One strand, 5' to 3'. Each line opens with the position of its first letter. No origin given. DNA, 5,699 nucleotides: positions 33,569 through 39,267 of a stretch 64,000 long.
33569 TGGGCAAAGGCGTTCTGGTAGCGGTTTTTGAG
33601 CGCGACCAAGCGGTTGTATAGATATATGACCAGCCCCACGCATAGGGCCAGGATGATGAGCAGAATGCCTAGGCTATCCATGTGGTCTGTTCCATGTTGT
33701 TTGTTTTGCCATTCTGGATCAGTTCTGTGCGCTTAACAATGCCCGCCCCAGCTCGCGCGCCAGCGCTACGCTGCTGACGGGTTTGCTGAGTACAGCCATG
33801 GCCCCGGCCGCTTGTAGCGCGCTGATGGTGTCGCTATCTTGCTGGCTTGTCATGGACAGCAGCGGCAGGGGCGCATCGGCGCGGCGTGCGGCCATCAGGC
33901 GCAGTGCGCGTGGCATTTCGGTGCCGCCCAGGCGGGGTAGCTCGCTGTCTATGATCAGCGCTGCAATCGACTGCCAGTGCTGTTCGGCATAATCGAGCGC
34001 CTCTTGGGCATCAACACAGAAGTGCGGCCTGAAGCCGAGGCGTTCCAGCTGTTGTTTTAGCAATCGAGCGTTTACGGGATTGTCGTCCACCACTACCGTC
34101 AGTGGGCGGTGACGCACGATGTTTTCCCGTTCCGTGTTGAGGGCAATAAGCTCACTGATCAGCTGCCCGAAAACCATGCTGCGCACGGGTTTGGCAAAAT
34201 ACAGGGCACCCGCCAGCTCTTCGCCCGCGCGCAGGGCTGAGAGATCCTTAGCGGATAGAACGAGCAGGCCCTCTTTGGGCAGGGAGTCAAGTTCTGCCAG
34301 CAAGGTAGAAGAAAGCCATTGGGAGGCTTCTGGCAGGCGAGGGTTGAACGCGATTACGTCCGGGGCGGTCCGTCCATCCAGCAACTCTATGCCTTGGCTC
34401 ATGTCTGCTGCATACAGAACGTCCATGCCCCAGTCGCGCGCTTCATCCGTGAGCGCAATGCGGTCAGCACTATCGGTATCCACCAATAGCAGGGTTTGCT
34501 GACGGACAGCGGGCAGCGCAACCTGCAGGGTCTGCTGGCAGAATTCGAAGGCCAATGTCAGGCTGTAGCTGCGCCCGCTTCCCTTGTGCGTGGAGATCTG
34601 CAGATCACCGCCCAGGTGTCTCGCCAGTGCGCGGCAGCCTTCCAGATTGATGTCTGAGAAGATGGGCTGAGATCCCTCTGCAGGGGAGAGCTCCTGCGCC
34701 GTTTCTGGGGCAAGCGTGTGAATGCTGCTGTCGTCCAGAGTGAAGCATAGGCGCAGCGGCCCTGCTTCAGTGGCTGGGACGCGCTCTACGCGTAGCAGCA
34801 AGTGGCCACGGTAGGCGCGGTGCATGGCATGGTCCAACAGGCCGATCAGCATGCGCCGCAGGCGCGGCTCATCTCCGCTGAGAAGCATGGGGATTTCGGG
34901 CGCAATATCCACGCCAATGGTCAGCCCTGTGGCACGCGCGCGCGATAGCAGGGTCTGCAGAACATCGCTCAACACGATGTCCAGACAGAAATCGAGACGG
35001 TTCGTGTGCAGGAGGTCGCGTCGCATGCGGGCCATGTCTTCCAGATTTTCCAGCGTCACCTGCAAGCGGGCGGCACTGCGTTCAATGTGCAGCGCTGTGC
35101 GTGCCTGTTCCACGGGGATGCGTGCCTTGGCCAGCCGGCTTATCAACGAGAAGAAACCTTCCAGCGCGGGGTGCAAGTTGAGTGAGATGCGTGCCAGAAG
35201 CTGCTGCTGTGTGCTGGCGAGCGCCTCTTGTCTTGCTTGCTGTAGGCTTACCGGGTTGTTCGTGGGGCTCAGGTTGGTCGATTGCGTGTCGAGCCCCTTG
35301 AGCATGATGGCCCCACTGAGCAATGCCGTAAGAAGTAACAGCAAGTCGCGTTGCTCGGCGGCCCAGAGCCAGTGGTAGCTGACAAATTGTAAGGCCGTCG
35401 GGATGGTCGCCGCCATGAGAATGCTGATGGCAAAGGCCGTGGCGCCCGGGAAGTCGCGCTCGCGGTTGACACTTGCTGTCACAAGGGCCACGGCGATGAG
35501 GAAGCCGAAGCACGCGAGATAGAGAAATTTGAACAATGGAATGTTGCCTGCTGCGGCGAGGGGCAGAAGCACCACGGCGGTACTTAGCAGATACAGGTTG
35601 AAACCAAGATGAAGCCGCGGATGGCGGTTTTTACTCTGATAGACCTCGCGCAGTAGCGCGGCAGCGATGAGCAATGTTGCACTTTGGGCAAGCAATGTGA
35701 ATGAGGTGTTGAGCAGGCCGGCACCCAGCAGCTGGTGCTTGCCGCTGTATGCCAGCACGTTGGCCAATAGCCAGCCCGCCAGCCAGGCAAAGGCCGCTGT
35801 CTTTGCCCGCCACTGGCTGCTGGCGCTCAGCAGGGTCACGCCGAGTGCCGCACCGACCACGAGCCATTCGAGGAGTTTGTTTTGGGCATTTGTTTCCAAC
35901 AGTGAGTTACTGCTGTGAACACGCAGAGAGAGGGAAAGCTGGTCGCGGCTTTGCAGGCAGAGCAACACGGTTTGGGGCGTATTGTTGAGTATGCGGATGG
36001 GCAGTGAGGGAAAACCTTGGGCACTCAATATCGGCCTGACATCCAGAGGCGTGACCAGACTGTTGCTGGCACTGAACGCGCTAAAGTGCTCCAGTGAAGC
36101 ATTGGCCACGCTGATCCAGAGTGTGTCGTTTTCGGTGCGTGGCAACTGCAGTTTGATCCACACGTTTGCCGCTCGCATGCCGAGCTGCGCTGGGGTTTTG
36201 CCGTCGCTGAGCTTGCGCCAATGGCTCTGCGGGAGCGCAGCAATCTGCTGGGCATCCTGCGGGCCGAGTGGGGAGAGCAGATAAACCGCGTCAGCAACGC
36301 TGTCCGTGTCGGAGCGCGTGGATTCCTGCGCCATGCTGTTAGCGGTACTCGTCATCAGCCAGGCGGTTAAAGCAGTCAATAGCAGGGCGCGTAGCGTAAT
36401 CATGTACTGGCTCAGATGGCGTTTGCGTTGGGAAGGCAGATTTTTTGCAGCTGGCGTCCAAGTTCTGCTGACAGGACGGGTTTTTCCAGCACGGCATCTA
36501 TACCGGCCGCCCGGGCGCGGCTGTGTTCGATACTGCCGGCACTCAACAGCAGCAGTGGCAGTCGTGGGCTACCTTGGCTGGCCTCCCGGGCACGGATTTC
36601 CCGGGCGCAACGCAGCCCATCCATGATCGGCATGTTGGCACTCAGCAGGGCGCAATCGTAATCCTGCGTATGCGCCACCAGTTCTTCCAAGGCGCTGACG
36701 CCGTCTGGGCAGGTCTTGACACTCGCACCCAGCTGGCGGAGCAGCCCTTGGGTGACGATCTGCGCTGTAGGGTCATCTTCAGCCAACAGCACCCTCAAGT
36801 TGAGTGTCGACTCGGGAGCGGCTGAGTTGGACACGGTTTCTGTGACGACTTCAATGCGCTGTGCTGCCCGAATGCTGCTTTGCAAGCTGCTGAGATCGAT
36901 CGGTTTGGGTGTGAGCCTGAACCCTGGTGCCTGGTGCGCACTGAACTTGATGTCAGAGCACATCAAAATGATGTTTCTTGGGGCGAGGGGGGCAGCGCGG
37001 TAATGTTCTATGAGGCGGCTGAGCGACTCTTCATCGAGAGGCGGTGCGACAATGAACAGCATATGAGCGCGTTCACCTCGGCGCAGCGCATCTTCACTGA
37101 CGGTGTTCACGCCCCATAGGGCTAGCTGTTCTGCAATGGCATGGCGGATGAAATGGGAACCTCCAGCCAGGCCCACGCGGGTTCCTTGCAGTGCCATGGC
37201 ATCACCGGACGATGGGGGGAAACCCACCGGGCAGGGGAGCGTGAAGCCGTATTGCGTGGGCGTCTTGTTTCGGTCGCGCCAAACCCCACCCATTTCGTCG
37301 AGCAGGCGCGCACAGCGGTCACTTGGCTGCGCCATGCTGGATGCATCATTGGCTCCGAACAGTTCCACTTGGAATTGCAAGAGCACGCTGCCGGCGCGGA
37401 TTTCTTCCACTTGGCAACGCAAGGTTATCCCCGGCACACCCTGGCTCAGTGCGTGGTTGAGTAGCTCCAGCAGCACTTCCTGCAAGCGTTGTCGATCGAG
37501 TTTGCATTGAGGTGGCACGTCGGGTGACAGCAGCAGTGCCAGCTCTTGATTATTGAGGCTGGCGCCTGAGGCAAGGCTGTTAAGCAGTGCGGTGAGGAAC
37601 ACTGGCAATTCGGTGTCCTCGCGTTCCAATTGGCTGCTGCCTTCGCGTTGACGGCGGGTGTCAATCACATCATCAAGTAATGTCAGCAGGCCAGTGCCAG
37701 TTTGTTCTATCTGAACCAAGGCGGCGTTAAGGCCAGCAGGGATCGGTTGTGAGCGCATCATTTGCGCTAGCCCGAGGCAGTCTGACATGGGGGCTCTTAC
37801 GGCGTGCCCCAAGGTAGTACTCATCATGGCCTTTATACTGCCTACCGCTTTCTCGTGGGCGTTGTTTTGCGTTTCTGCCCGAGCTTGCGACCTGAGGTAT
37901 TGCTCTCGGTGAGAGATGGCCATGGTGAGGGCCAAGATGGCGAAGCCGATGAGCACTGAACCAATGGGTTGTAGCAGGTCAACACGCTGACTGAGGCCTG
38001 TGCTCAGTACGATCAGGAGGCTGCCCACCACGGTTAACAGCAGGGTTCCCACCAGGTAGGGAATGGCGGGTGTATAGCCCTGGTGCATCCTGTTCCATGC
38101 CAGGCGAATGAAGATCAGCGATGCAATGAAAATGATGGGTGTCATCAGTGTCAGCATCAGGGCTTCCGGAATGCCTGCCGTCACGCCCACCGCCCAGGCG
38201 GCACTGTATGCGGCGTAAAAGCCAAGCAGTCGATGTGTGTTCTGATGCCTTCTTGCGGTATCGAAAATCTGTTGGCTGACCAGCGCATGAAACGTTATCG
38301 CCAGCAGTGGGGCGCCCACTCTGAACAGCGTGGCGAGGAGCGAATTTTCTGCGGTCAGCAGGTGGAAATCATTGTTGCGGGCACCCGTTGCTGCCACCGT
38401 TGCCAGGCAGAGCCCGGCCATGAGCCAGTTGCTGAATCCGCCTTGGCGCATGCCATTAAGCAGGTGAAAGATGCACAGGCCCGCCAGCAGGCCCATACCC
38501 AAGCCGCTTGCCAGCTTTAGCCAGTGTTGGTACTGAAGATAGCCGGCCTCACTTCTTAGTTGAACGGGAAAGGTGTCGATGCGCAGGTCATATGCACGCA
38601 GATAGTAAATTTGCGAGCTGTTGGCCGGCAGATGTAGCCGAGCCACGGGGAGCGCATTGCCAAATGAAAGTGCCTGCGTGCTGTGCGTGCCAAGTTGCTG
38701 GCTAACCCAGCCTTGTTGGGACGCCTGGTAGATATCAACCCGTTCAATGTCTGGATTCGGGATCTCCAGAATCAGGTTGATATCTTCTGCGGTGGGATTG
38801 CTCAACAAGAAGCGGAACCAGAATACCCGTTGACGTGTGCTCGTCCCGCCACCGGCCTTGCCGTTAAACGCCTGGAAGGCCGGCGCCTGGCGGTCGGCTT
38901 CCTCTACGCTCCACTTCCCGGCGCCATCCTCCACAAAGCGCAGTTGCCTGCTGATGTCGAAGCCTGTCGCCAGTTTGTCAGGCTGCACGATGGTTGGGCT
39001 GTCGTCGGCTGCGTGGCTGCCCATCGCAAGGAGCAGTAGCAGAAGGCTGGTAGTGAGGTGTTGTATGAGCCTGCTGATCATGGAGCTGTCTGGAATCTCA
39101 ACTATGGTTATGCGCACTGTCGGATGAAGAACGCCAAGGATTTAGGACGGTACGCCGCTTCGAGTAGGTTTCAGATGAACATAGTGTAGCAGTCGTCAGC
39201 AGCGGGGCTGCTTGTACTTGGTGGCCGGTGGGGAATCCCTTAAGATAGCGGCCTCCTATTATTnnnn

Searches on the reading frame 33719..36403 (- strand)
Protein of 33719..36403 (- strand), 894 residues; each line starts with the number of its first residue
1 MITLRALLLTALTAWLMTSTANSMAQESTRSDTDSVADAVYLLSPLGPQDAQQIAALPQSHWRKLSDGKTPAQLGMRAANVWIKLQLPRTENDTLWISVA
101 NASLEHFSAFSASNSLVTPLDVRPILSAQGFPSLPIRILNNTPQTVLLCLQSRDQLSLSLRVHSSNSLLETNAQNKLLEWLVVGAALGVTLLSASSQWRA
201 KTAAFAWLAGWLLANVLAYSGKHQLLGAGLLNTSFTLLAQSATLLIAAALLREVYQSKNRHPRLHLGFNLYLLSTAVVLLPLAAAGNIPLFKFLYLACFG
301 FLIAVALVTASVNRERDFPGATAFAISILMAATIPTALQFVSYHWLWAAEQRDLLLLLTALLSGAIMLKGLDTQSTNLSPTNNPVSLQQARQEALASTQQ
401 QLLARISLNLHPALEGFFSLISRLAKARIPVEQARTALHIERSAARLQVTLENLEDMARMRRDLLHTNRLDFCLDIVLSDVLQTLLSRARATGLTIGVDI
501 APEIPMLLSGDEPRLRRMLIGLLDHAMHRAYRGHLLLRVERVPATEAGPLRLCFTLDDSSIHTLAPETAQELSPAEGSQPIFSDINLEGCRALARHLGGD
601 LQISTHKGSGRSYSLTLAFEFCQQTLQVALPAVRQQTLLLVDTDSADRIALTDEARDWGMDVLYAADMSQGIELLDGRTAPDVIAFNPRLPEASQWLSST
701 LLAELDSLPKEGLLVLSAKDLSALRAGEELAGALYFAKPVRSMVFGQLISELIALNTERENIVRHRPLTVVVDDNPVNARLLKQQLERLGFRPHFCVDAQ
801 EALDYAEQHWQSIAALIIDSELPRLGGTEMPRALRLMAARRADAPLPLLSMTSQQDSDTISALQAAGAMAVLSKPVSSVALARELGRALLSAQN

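Call 29: search_protein_families(library=ncbifam, proteins=[window:33719-36403:-], max_evalue=1e-20)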
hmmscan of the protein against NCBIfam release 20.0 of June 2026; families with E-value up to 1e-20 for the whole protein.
window:33719-36403:- (894 aa): 2 families
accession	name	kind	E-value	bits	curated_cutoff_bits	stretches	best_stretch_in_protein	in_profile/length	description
TIGR02956.1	TMAO_torS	equivalog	2.4e-29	102.1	676.5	0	385-686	448-751/967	TMAO reductase system sensor histidine kinase/response regulator TorS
NF008318.0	PRK11107.1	equivalog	5.1e-26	91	890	1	387-885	279-781/920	two-component sensor histidine kinase BarA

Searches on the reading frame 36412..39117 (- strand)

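Call 29: search_protein_families(library=ncbifam, proteins=[window:36412-39117:-], max_evalue=1e-20)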
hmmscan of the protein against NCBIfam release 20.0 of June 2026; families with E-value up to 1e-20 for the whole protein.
window:36412-39117:- (901 aa): 4 families
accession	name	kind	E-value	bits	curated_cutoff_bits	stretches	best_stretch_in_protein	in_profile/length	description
TIGR02956.1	TMAO_torS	equivalog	4.2e-28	98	676.5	0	769-893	697-819/967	TMAO reductase system sensor histidine kinase/response regulator TorS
NF008318.0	PRK11107.1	equivalog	7.7e-24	83.8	890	0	604-891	491-782/920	two-component sensor histidine kinase BarA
NF008302.0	PRK11091.1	equivalog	3.7e-22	78.3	838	0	755-893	509-642/779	aerobic respiration two-component sensor histidine kinase ArcB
NF011874.0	PRK15347.1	equivalog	5.2e-21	74.4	852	0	752-891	669-807/921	two component system sensor kinase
